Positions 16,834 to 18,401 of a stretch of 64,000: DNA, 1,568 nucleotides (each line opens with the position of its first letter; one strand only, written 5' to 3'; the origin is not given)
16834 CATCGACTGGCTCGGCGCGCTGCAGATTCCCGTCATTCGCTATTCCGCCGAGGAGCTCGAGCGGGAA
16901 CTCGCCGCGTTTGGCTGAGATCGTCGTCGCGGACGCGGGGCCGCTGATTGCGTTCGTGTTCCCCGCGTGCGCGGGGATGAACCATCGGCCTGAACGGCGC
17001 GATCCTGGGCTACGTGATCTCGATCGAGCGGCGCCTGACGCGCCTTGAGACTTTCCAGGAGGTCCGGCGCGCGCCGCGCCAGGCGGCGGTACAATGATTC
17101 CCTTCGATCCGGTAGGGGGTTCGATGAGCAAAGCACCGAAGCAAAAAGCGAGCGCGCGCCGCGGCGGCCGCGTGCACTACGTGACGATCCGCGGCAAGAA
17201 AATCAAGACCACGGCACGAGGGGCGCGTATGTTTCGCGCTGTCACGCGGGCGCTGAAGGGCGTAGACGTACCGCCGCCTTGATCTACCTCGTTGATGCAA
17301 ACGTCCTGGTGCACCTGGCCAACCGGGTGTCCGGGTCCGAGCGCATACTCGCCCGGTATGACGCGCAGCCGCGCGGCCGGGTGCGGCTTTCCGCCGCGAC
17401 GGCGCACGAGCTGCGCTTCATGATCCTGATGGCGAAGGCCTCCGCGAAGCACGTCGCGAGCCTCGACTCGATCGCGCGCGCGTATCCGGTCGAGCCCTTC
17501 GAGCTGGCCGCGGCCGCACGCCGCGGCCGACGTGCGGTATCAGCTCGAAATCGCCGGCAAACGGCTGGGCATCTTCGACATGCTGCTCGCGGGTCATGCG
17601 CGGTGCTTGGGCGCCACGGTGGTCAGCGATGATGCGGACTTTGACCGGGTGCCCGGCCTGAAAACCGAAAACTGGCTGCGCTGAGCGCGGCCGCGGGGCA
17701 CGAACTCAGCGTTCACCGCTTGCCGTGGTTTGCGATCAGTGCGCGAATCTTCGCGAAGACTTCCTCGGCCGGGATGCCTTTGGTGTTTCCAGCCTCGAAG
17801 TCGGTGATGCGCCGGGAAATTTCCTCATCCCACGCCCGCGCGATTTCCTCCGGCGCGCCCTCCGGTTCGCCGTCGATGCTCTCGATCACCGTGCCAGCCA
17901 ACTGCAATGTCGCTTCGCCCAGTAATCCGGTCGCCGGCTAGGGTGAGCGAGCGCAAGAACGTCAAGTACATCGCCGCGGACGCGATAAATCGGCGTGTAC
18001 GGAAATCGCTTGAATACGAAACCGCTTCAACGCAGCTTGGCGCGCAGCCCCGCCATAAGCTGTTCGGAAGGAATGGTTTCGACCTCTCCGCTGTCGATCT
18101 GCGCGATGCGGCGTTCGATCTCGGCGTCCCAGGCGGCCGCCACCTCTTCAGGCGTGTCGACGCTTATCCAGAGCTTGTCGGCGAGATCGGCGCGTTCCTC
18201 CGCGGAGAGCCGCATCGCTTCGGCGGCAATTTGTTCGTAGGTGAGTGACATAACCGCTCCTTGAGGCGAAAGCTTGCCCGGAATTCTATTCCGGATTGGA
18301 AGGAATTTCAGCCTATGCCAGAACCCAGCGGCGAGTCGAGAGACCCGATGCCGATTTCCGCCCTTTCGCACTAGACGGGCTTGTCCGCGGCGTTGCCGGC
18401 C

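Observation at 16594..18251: Toxin-antitoxin graveyard: five modules, no intact toxin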

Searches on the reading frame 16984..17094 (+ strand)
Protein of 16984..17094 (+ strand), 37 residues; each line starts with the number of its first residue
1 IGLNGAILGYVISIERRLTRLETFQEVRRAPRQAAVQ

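Call 42: search_protein_families(library=ncbifam, max_evalue=10, proteins=[window:16984-17094:+])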
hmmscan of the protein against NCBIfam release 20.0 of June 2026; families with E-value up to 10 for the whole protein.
seq(37 aa): 1 family
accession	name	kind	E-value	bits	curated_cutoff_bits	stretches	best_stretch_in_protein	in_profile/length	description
TIGR04391.1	CcmD_alt_fam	subfamily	0.067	13.2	24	1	6-22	13-29/36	CcmD family protein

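Call 89: search_protein_families(library=pfam, max_evalue=1, proteins=[window:16984-17094:+])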
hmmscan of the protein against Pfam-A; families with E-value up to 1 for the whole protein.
seq(37 aa): 0 families

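Call 94: search_protein_representatives(protein=window:16984-17094:+)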
Query: 37 residues. Proteins with E-value up to 0.001 (for the whole library): 8; up to 1e-10: 0; up to 1e-30: 0. The best 8 are listed.
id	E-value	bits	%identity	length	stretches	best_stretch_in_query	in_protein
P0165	2.6e-09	50.7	78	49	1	1-37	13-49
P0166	6.4e-06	40.5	86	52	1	1-28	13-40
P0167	5.1e-05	37.8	60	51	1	3-37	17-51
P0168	9.9e-05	36.9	65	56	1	2-35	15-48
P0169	2.8e-04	35.6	66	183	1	2-30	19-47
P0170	6.3e-04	34.5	62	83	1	2-33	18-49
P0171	6.8e-04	34.4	70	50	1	1-30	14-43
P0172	9.7e-04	34.0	68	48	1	1-28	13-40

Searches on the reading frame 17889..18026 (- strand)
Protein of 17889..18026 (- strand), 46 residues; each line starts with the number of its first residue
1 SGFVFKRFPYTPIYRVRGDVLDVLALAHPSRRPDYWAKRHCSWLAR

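Call 8: search_protein_families(library=pfam, max_evalue=1, proteins=[window:17889-18026:-])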
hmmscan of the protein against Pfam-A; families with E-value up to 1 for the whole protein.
seq(46 aa): 0 families

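Call 42: search_protein_families(library=ncbifam, max_evalue=10, proteins=[window:17889-18026:-])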
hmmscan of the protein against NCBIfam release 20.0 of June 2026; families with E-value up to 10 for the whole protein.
seq(46 aa): 0 families

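Call 43: search_solved_structures(query=window:17889-18026:-, max_evalue=10, show_alignments=2)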
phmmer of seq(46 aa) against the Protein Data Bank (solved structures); distinct sequences matched with E-value up to 10: 2.
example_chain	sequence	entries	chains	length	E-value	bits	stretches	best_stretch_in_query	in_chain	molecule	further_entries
7aih_Am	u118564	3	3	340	0.12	16.2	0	24-42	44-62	mL75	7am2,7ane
5fv2_A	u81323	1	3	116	1.3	13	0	1-37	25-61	VH DOMAIN ANTIBODY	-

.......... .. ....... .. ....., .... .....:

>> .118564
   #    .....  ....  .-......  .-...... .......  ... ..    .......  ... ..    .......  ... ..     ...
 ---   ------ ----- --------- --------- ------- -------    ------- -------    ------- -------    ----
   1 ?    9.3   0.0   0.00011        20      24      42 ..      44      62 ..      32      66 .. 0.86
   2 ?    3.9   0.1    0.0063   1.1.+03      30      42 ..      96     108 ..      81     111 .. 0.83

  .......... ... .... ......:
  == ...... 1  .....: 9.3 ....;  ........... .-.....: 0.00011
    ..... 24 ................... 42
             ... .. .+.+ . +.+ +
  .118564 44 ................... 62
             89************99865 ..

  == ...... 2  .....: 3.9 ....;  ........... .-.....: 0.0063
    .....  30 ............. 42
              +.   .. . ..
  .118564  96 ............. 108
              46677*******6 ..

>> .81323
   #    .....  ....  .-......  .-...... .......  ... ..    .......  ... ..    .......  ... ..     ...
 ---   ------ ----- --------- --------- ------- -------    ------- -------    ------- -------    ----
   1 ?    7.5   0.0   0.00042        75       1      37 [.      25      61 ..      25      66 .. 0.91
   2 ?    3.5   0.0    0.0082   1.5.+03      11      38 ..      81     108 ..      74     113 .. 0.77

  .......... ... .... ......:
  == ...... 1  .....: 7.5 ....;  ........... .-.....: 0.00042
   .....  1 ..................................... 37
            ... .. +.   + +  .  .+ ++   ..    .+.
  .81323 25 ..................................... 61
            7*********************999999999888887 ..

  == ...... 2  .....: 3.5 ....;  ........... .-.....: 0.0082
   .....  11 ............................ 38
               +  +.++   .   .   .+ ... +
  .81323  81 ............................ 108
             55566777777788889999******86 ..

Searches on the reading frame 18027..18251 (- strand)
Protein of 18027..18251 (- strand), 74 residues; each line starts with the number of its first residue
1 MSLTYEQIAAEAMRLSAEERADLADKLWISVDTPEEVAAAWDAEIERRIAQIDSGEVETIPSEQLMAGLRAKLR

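Call 8: search_protein_families(library=pfam, max_evalue=1, proteins=[window:18030-18251:-])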
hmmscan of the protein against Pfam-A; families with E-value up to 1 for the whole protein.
seq(74 aa): 3 families
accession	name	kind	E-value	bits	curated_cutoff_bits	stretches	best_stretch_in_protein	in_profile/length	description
PF09720.15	Unstab_antitox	-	4e-14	52.8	23.3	1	15-64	2-53/54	Putative addiction module component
PF18051.6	RPN1_C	-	0.067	13.7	26.1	1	14-32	21-39/54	26S proteasome non-ATPase regulatory subunit RPN1 C-terminal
PF10952.14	DUF2753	-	0.11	13.1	28.7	1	3-46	22-65/140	Protein of unknown function (DUF2753)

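Call 19: find_encoding_contigs(protein=window:18027-18251:-, flank=10000, max_places=10)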
Protein window:18027-18251:- (74 aa): 12 contigs read that carry it; 7 places shown.
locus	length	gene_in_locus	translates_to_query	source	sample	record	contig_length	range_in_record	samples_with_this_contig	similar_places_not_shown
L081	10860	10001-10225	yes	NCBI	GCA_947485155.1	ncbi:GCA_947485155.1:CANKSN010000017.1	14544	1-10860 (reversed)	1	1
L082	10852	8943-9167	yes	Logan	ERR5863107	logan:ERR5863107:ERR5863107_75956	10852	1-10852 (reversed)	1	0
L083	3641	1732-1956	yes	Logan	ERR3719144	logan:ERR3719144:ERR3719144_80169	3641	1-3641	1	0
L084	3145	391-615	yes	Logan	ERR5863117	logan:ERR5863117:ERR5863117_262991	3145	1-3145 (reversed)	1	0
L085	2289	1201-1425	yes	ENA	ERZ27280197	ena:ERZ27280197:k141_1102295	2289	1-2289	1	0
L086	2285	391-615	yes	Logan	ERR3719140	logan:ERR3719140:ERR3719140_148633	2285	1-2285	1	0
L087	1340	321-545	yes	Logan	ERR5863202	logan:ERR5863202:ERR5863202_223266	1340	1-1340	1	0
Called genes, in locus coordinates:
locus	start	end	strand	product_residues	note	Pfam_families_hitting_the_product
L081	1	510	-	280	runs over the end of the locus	PF02492:cobW, PF07683:CobW_C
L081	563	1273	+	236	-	PF00857:Isochorismatase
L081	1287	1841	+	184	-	PF00857:Isochorismatase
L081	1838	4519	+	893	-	PF00330:Aconitase, PF00694:Aconitase_C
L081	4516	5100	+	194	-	PF13714:PEP_mutase, PF00463:ICL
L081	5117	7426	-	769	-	PF13567:DUF4131, PF03772:Competence, PF00753:Lactamase_B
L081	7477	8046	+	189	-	PF09835:DUF2062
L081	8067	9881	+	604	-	PF00999:Na_H_Exchanger, PF02254:TrkA_N, PF27452:KefB_C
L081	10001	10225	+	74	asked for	PF09720:Unstab_antitox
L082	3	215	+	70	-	?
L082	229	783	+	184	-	PF00857:Isochorismatase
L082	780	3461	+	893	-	PF00330:Aconitase, PF00694:Aconitase_C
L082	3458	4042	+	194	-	PF13714:PEP_mutase, PF00463:ICL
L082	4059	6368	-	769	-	PF13567:DUF4131, PF03772:Competence, PF00753:Lactamase_B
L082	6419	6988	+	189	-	PF09835:DUF2062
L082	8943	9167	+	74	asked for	PF09720:Unstab_antitox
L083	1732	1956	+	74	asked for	PF09720:Unstab_antitox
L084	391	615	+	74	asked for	PF09720:Unstab_antitox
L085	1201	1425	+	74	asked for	PF09720:Unstab_antitox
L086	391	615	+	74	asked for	PF09720:Unstab_antitox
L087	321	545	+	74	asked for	PF09720:Unstab_antitox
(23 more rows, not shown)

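Call 42: search_protein_families(library=ncbifam, max_evalue=10, proteins=[window:18030-18251:-])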
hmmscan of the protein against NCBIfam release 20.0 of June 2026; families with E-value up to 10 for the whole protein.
seq(74 aa): 2 families
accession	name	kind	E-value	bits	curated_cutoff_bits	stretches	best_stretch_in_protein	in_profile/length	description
TIGR02574.1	stabl_TIGR02574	hypoth_equivalog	5e-13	48.8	31.9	1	11-71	1-64/65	putative addiction module component, TIGR02574 family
NF009988.0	PRK13454.1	equivalog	0.004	17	186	1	9-60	96-147/181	F0F1 ATP synthase subunit B'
